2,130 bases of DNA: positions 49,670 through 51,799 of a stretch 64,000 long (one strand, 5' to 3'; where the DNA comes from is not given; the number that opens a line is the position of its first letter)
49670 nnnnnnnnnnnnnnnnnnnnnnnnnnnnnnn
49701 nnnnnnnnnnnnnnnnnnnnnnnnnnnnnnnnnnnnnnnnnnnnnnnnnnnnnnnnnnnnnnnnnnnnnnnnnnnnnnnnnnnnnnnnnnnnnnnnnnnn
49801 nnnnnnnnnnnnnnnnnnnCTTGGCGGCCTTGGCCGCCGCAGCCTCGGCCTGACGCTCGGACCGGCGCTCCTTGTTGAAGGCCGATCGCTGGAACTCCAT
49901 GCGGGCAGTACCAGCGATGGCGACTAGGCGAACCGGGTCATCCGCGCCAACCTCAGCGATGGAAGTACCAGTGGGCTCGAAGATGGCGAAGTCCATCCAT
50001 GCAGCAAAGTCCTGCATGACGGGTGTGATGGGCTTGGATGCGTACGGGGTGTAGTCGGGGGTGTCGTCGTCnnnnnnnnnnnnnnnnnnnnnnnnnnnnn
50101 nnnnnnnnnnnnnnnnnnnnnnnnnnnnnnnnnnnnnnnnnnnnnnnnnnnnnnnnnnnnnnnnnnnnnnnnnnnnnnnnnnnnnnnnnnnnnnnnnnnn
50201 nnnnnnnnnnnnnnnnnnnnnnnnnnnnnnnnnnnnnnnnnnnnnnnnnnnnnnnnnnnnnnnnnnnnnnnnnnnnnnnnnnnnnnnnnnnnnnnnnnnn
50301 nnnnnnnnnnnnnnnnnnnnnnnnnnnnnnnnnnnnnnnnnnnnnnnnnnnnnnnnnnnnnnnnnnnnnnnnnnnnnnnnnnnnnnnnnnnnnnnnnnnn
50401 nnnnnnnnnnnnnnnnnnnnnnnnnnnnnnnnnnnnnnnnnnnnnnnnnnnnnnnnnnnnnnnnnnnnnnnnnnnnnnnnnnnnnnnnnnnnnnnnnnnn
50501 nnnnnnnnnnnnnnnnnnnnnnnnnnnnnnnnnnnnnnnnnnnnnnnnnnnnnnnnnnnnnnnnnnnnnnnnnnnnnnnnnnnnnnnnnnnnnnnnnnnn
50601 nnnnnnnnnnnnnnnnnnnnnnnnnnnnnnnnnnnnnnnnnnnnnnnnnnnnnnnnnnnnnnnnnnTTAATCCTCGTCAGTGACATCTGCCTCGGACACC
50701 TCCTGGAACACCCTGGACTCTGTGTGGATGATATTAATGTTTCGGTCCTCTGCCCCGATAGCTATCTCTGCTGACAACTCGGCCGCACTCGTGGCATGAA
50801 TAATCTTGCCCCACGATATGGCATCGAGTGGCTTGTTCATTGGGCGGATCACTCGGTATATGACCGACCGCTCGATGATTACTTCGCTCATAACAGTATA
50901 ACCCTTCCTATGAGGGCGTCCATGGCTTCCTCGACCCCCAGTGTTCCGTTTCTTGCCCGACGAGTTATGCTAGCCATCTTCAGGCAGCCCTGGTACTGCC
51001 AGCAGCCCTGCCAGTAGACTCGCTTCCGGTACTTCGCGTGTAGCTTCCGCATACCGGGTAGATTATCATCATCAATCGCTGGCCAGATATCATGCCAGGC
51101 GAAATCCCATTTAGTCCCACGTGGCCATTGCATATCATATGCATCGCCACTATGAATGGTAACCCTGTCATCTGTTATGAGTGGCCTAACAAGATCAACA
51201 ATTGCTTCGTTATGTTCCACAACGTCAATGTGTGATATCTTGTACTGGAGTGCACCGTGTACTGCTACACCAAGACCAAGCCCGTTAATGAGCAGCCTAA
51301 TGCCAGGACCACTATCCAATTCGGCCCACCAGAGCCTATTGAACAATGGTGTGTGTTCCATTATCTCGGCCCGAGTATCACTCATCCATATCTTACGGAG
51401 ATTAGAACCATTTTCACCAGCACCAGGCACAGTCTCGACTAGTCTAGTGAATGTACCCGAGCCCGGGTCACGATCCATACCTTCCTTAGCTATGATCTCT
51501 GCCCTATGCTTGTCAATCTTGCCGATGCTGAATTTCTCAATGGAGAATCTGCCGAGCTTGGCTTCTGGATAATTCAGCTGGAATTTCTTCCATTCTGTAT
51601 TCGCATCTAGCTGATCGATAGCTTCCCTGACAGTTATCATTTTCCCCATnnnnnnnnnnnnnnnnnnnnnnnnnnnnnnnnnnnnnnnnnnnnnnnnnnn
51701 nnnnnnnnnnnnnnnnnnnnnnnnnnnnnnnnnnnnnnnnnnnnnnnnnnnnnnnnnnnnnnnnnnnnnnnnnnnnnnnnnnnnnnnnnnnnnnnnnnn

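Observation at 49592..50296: Hyper-acidic protein truncated by a TAG inside a perfect 24-bp tandem duplication, with 57 in-frame Lys/Ala-rich codons beyond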

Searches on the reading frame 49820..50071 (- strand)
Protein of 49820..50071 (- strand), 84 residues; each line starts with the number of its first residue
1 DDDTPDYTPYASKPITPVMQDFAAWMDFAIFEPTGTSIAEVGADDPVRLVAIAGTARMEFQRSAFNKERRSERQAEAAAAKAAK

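Call 10: search_protein_families(library=pfam, proteins=[window:49820-50062:-], max_evalue=1)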
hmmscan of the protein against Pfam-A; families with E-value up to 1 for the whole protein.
seq(81 aa): 0 families

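Call 11: search_protein_families(library=phrogs, proteins=[window:49820-50062:-], max_evalue=1)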
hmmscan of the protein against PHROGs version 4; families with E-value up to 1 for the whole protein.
seq(81 aa): 1 family
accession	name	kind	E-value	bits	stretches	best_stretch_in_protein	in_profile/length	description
phrog_20596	-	unknown function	5.8e-06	27.5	1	13-80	20-76/211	-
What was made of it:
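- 49817..50062 (-): Conserved four-helix core domain (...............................), the defining domain of the family. The window's core matches phrog_20596 at E 5.8e-6 (call 11).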

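Call 12: find_homologous_proteins(query=window:49820-50071:-, max_evalue=0.01)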
Query seq(84 aa): 1 candidates shared short words with the query, none scored E <= 0.01.
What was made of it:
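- Tried and rejected: The word-indexed protein search with the core alone found nothing (call 12).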

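Call 17: find_related_loci(query=window:49844-50062:-, collection=viral_contigs, flank=5000)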
Query seq(73 aa) (73 aa) in viral_contigs; peptide patterns used: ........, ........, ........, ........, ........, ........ (x = any residue, [..] = any of these).
70 stretches matched a pattern; 3 encode a relative of the query (tblastn E <= 1e-3); 3 distinct loci.
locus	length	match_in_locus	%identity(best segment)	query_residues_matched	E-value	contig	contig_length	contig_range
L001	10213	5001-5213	72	3-73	2e-33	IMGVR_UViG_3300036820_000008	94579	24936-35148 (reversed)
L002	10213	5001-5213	72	1-71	6e-33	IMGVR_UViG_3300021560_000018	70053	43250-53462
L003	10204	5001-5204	69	3-70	1e-29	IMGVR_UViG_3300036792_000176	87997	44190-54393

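Call 27: search_protein_representatives(protein=window:49820-50071:-)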
Query: 84 residues. Proteins with E-value up to 0.001 (for the whole library): 177; up to 1e-10: 27; up to 1e-30: 0. The best 150 are listed.
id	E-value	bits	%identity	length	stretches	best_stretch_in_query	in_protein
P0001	2.0e-30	120.1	73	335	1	1-84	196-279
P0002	1.9e-29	117.1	74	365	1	3-82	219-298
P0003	2.3e-28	113.6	72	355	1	3-82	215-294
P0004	4.0e-24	100.2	67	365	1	1-82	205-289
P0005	1.8e-21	91.7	57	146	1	4-79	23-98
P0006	4.1e-21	90.6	57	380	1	3-84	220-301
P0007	2.3e-20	88.2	66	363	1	1-84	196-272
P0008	1.4e-18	82.5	56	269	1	9-80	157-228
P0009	2.0e-18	82.1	63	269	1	4-83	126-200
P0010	1.7e-15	72.8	36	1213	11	18-60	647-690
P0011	3.5e-15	71.8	60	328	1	2-84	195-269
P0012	1.5e-14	69.8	42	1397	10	25-58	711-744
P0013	3.3e-14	68.7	51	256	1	4-83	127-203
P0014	1.2e-13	66.9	55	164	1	5-82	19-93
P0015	1.2e-13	66.9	55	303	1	1-81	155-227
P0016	3.0e-13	65.6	50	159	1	2-82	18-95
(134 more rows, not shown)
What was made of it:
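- Tried and rejected: The exhaustive HMMER search was needed (call 27). The multi-stretch hits to proteins longer than 450 aa in call 27 look like repeat proteins.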

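Call 30: search_dna_similar(query=P0016, collection=phages, mode=protein, max_evalue=0.001, max_rows=30)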
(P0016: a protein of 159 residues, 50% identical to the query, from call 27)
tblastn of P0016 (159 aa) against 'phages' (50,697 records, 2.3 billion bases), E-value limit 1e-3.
No match.

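Call 36: find_related_loci(query=window:49844-50062:-, collection=metagenome_contigs, flank=3000)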
Query seq(73 aa) (73 aa) in metagenome_contigs; peptide patterns used: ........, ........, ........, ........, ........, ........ (x = any residue, [..] = any of these).
599 stretches matched a pattern (row limit reached: there are more); 4 encode a relative of the query (tblastn E <= 1e-3); 4 distinct loci.
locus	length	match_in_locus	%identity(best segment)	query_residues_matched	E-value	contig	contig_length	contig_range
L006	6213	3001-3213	72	1-71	3e-33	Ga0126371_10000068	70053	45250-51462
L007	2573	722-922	79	2-71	5e-33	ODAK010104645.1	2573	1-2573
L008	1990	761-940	82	4-63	3e-32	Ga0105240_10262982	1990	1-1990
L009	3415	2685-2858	72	4-64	4e-25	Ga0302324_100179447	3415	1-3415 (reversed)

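Call 37: find_related_loci(query=window:49844-50062:-, collection=genome_contigs, flank=3000)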
Query seq(73 aa) (73 aa) in genome_contigs; peptide patterns used: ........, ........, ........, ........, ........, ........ (x = any residue, [..] = any of these).
600 stretches matched a pattern, but none encodes a relative of the query by tblastn (E <= 1e-3).
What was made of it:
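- Tried and rejected: The GTDB genome scan found no relative (call 37), so there is no evidence of a prophage or host copy.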

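Call 47: find_encoding_contigs(protein=P0016, flank=4000, max_places=3)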
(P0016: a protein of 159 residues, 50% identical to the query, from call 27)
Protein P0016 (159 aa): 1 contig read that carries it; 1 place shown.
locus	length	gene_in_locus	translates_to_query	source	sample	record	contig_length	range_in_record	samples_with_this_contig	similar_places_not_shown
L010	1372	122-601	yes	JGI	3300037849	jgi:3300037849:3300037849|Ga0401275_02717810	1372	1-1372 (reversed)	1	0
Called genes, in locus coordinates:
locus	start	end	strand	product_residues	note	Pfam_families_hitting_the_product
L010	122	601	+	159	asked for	-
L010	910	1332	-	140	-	-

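Call 56: find_homologous_proteins(query=A5, max_evalue=0.00001)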
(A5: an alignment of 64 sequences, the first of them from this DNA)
Query A5 (64 sequences) (84 aa, profile of the alignment): 59 proteins with E <= 0.00001 among 2063 candidates.
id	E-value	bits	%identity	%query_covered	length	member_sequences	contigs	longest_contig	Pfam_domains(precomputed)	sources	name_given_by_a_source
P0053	7.2e-32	127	46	73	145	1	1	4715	-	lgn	-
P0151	2.7e-29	119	47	92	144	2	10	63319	-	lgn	-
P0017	5.9e-29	118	48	100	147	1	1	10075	-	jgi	jgi:hypothetical protein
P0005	9.1e-28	114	59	87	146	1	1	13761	-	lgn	-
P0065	1.1e-27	113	49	77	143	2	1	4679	-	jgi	jgi:hypothetical protein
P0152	8.4e-27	111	49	93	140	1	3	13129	-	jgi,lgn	jgi:hypothetical protein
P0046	1.4e-26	110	48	77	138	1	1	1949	-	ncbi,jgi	-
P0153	2.4e-26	109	47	93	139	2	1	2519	-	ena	-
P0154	1.7e-24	103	40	92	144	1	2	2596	-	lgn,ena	-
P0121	2.1e-22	97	39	85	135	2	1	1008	-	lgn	-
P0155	6.6e-21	92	36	70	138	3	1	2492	-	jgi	jgi:hypothetical protein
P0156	2.1e-20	90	35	74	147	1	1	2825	-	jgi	jgi:hypothetical protein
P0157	2.2e-20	90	37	75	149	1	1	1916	-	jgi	jgi:hypothetical protein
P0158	2.8e-20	90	36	89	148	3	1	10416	-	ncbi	-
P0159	1.3e-19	88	33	71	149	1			-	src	-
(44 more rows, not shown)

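Call 57: find_encoding_contigs(protein=P0151, flank=5000, max_places=2)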
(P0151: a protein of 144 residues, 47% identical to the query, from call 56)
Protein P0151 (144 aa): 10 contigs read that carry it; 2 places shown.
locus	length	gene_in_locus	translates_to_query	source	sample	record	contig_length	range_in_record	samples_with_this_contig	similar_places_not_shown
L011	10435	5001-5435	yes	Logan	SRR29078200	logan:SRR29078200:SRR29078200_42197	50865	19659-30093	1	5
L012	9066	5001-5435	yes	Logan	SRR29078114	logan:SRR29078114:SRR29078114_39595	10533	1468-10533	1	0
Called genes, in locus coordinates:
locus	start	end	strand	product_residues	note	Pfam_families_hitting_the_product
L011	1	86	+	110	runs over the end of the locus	PF19474:DUF6011 (weak)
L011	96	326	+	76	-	-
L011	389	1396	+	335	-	PF10979:DUF2786 (weak)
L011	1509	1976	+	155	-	PF19474:DUF6011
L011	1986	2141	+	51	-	-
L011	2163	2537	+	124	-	-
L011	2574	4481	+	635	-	PF00176:SNF2-rel_dom, PF00271:Helicase_C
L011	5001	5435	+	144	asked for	-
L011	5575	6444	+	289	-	-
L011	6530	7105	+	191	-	-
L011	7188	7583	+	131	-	-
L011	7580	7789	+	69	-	-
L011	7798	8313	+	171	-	-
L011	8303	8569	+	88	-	-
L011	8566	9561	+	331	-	PF12705:PDDEXK_1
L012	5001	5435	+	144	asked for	-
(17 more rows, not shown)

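Call 85: search_solved_structures(query=A5, max_evalue=1)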
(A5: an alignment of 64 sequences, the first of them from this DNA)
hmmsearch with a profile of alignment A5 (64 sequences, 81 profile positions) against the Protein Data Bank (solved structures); distinct sequences matched with E-value up to 1: 0.

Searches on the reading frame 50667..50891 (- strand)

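Call 82: search_protein_families(library=ncbifam, proteins=[window:50667-50891:-], max_evalue=0.01)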
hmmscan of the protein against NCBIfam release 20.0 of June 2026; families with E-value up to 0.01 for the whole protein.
window:50667-50891:- (74 aa): 0 families

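Call 83: search_protein_families(library=padloc, proteins=[window:50667-50891:-], max_evalue=0.01)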
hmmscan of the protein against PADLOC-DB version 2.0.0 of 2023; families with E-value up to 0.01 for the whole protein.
window:50667-50891:- (74 aa): 1 family
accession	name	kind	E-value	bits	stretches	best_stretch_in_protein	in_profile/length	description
PDLC01771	Cas4b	-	0.0074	14.5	1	18-69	28-75/162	-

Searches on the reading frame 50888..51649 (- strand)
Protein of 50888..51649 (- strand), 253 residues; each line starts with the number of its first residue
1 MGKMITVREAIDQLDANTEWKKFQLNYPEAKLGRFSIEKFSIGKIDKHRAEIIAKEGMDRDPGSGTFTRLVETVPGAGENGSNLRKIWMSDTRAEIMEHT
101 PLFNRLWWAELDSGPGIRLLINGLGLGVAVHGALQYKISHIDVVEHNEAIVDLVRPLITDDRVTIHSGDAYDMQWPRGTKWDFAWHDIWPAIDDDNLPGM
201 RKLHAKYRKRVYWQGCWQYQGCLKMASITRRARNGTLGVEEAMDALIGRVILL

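Call 18: find_related_loci(query=window:50888-51649:-, collection=viral_contigs, flank=6000)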
Query window:50888-51649:- (253 aa) in viral_contigs; peptide patterns used: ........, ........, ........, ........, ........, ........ (x = any residue, [..] = any of these).
4 stretches matched a pattern; 2 encode a relative of the query (tblastn E <= 1e-3); 2 distinct loci.
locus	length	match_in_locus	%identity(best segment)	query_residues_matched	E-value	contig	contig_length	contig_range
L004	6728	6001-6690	56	15-242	3e-77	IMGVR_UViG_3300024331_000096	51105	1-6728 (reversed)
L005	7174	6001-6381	39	87-219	5e-18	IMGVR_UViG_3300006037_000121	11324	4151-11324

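Call 72: find_encoding_contigs(protein=window:50888-51649:-, flank=4000, max_places=8)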
Protein window:50888-51649:- (253 aa): no gene with exactly this product is on record in the collection.

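Call 82: search_protein_families(library=ncbifam, proteins=[window:50888-51649:-], max_evalue=0.01)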
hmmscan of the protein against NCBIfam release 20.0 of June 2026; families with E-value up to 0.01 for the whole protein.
window:50888-51649:- (253 aa): 0 families

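Call 83: search_protein_families(library=padloc, proteins=[window:50888-51649:-], max_evalue=0.01)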
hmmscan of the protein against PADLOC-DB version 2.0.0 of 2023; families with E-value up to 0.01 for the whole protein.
window:50888-51649:- (253 aa): 1 family
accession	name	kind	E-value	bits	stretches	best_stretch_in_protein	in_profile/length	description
PDLC04507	PDC-M19B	-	0.0032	15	1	132-174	95-137/252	-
